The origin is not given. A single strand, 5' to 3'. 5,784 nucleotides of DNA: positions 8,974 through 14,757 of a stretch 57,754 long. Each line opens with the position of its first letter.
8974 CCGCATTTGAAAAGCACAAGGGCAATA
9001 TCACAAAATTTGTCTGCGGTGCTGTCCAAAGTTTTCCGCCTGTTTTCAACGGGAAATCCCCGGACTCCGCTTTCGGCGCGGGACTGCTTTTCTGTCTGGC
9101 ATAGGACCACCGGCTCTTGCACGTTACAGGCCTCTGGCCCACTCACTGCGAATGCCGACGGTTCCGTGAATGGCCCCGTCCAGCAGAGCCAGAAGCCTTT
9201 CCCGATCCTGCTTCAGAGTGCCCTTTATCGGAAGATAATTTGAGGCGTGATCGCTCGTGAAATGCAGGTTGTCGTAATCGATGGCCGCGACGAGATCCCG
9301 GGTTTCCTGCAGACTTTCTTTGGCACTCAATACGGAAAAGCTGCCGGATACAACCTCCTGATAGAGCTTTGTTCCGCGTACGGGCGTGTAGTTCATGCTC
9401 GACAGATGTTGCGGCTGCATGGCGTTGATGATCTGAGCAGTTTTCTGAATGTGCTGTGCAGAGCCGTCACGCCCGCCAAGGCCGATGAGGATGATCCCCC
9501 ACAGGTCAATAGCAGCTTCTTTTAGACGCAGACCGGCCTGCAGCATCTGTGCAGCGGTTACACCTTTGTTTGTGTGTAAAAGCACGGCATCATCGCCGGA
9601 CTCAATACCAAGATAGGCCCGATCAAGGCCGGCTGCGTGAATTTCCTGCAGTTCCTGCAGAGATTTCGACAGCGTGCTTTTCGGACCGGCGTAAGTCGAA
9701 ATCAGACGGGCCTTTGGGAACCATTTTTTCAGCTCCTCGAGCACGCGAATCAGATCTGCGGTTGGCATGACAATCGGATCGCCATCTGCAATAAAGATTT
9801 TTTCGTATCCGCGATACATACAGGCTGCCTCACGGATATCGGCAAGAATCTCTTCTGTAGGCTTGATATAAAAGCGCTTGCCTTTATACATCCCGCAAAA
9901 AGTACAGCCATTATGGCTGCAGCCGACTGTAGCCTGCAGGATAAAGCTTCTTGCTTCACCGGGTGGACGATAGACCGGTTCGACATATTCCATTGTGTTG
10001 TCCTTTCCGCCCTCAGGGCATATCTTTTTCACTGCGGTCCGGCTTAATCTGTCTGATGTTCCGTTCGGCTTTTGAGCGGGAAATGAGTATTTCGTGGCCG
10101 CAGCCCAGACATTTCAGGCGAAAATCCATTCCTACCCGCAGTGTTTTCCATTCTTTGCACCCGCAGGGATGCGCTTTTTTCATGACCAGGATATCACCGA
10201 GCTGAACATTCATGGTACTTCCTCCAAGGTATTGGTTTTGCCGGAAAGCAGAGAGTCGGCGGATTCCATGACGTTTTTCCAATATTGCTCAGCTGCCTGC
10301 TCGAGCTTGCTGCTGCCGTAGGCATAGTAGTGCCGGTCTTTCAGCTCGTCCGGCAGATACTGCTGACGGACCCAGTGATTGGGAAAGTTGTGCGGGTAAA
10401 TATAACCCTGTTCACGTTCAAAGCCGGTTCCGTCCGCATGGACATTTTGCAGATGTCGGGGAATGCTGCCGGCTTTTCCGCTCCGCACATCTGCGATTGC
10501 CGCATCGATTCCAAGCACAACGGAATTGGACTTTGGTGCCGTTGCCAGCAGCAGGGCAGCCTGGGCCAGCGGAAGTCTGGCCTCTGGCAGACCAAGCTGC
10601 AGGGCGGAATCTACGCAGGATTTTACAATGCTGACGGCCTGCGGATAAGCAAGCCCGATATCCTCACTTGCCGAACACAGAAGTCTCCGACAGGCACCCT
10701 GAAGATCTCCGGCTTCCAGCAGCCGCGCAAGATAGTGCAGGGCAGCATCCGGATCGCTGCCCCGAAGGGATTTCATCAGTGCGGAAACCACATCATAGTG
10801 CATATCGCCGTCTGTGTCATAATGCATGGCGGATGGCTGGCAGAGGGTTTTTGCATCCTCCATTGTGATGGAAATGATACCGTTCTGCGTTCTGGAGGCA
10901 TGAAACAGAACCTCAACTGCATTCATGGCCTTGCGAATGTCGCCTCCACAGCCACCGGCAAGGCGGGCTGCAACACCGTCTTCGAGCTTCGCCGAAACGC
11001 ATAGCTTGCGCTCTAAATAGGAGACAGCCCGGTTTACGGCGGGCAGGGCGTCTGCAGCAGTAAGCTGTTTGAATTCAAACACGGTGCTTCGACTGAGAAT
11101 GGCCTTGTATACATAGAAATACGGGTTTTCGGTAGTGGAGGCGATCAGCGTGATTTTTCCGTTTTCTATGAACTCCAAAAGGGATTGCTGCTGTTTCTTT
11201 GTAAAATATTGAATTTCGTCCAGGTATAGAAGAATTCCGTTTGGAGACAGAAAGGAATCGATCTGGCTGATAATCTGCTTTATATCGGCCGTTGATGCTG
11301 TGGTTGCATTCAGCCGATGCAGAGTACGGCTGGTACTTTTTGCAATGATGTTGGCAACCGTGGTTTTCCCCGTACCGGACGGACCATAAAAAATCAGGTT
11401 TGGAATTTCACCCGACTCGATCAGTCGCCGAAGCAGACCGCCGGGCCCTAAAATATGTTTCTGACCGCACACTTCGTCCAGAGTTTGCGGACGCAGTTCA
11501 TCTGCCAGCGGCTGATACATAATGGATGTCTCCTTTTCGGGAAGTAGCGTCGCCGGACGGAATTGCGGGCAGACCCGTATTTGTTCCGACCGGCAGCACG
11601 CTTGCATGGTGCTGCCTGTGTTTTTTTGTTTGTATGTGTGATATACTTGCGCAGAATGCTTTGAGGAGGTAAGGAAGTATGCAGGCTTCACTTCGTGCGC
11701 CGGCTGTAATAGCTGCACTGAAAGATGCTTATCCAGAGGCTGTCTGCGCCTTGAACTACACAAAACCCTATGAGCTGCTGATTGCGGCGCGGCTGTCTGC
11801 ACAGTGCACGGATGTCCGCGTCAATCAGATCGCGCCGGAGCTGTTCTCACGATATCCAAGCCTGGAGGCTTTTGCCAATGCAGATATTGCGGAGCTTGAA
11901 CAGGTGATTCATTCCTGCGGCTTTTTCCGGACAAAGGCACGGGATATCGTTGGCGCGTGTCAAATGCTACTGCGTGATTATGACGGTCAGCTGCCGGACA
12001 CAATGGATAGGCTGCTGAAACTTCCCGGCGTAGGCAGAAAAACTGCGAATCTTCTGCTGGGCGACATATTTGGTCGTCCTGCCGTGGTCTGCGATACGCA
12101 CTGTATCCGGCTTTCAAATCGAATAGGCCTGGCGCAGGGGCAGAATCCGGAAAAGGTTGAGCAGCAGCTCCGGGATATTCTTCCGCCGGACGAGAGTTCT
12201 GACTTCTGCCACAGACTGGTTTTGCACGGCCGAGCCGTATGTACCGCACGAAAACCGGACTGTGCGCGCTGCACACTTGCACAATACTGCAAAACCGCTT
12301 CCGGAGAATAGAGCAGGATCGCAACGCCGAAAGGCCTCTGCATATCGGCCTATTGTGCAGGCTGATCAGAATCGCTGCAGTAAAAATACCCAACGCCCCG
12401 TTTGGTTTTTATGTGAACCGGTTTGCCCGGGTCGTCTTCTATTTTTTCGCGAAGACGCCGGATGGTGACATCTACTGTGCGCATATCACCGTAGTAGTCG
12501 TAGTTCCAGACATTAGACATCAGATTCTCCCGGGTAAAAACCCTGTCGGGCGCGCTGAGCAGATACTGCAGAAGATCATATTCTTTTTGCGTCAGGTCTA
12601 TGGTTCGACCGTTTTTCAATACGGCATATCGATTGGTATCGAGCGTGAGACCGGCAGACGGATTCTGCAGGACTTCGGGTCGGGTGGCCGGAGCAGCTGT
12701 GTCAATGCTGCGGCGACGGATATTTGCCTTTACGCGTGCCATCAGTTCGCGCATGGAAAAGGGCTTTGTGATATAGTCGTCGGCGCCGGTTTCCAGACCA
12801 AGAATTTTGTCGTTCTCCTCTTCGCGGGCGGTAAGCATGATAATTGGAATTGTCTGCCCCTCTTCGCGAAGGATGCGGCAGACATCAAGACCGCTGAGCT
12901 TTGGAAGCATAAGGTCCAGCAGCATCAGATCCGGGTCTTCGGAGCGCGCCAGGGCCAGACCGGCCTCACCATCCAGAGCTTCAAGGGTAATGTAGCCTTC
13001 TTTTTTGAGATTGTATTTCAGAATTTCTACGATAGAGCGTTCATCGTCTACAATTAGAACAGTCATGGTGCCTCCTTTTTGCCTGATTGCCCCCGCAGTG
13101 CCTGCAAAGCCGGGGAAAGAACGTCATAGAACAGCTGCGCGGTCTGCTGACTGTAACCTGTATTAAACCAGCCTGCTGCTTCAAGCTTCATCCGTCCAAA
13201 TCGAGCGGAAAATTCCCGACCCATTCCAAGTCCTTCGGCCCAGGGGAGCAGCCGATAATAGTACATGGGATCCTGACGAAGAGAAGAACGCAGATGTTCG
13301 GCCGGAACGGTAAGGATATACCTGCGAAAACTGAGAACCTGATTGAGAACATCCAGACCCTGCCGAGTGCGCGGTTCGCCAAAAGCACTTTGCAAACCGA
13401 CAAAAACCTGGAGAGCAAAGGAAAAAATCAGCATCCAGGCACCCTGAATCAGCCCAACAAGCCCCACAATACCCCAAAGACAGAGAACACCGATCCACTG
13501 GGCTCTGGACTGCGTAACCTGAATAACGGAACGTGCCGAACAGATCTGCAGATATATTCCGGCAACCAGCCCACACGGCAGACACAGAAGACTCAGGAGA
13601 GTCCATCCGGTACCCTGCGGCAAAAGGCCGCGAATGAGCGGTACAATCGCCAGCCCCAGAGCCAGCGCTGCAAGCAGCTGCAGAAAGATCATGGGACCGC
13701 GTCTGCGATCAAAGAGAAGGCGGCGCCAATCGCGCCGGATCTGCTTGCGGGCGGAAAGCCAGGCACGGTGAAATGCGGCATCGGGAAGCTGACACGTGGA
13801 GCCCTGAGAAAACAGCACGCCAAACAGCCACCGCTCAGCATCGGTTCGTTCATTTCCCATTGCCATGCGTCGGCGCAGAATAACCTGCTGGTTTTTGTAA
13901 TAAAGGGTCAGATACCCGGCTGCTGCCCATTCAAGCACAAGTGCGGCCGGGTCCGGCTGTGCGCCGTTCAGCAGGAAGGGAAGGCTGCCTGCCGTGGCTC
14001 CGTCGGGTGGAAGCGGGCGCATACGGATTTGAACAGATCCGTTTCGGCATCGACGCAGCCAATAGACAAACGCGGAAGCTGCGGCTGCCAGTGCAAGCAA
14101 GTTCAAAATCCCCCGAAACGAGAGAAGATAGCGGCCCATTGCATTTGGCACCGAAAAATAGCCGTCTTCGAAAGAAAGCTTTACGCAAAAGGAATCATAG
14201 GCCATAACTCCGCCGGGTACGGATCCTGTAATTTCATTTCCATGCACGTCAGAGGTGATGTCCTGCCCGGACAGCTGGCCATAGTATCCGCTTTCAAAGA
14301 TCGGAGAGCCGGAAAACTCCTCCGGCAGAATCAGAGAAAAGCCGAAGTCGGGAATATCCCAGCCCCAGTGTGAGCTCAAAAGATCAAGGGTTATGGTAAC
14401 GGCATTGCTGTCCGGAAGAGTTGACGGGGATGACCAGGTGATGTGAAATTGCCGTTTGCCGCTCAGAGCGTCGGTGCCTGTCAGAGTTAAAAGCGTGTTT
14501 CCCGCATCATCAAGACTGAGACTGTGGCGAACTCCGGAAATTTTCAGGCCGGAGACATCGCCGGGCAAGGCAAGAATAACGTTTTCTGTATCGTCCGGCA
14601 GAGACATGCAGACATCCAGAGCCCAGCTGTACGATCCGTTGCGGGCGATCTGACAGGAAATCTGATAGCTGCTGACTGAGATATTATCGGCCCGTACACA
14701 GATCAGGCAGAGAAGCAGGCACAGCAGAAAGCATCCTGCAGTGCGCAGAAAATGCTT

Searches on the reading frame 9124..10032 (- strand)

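Call 38: search_protein_families(library=pfam, proteins=[window:9124-10032:-], max_evalue=0.0001)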
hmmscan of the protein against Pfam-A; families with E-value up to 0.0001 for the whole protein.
window:9124-10032:- (302 aa): 1 family
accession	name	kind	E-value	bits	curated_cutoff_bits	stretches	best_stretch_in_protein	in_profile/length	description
PF04055.27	Radical_SAM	-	2e-18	67.6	29.5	1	34-188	3-155/166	Radical SAM superfamily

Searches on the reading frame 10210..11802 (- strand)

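Call 37: search_protein_families(library=pfam, proteins=[window:10210-11802:-], max_evalue=0.0001)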
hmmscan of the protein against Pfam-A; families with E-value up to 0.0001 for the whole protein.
window:10210-11802:- (530 aa): 9 families
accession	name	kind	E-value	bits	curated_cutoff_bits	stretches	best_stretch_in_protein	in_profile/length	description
PF12002.13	MgsA_C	-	8.8e-61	205.1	27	1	348-510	1-165/167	MgsA AAA+ ATPase C terminal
PF16193.11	AAA_assoc_2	-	6.8e-22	78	34.3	1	271-347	5-81/81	AAA C-terminal domain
PF00004.35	AAA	-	2.1e-11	44.8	21.2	1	136-240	1-124/131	ATPase family associated with various cellular activities (AAA)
PF05496.18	RuvB_N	-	3e-08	34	27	1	103-221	1-117/159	Holliday junction DNA helicase RuvB P-loop domain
PF14532.12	Sigma54_activ_2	-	5.6e-07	30.3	25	1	136-225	24-109/138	Sigma-54 interaction domain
PF00158.32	Sigma54_activat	-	2.1e-06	28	20.2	0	187-225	92-130/168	Sigma-54 interaction domain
PF07728.20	AAA_5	-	7.1e-06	26.5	22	1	135-225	1-103/139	AAA domain (dynein-related subfamily)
PF01078.27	Mg_chelatase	-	3.1e-05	23.9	20.3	0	186-226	105-144/207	Magnesium chelatase, subunit ChlI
PF13173.12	AAA_14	-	4.3e-05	24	27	0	136-220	5-94/129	AAA domain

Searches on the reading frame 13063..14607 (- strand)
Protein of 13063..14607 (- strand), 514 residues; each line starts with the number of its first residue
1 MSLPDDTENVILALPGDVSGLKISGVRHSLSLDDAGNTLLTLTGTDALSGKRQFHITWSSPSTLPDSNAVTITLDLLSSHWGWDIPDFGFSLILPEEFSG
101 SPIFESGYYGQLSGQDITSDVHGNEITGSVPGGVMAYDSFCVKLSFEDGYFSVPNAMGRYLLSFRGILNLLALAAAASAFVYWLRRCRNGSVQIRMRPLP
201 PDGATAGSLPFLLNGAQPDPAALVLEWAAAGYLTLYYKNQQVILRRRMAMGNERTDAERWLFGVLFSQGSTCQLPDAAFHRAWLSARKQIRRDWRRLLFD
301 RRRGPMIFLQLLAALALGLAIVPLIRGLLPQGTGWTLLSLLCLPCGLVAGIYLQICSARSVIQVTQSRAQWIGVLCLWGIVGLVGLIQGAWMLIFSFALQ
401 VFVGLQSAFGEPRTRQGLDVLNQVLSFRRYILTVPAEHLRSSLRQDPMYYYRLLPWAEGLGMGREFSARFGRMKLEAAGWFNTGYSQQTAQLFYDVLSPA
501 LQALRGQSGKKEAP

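Call 37: search_protein_families(library=pfam, proteins=[window:13063-14607:-], max_evalue=0.0001)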
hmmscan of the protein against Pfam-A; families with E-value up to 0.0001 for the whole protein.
window:13063-14607:- (514 aa): 1 family
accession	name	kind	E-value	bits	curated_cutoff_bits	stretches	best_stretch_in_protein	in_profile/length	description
PF20990.2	DUF2207_C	-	8.8e-12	45.7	33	1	200-470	8-247/247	Predicted membrane protein (DUF2207) C-terminal domain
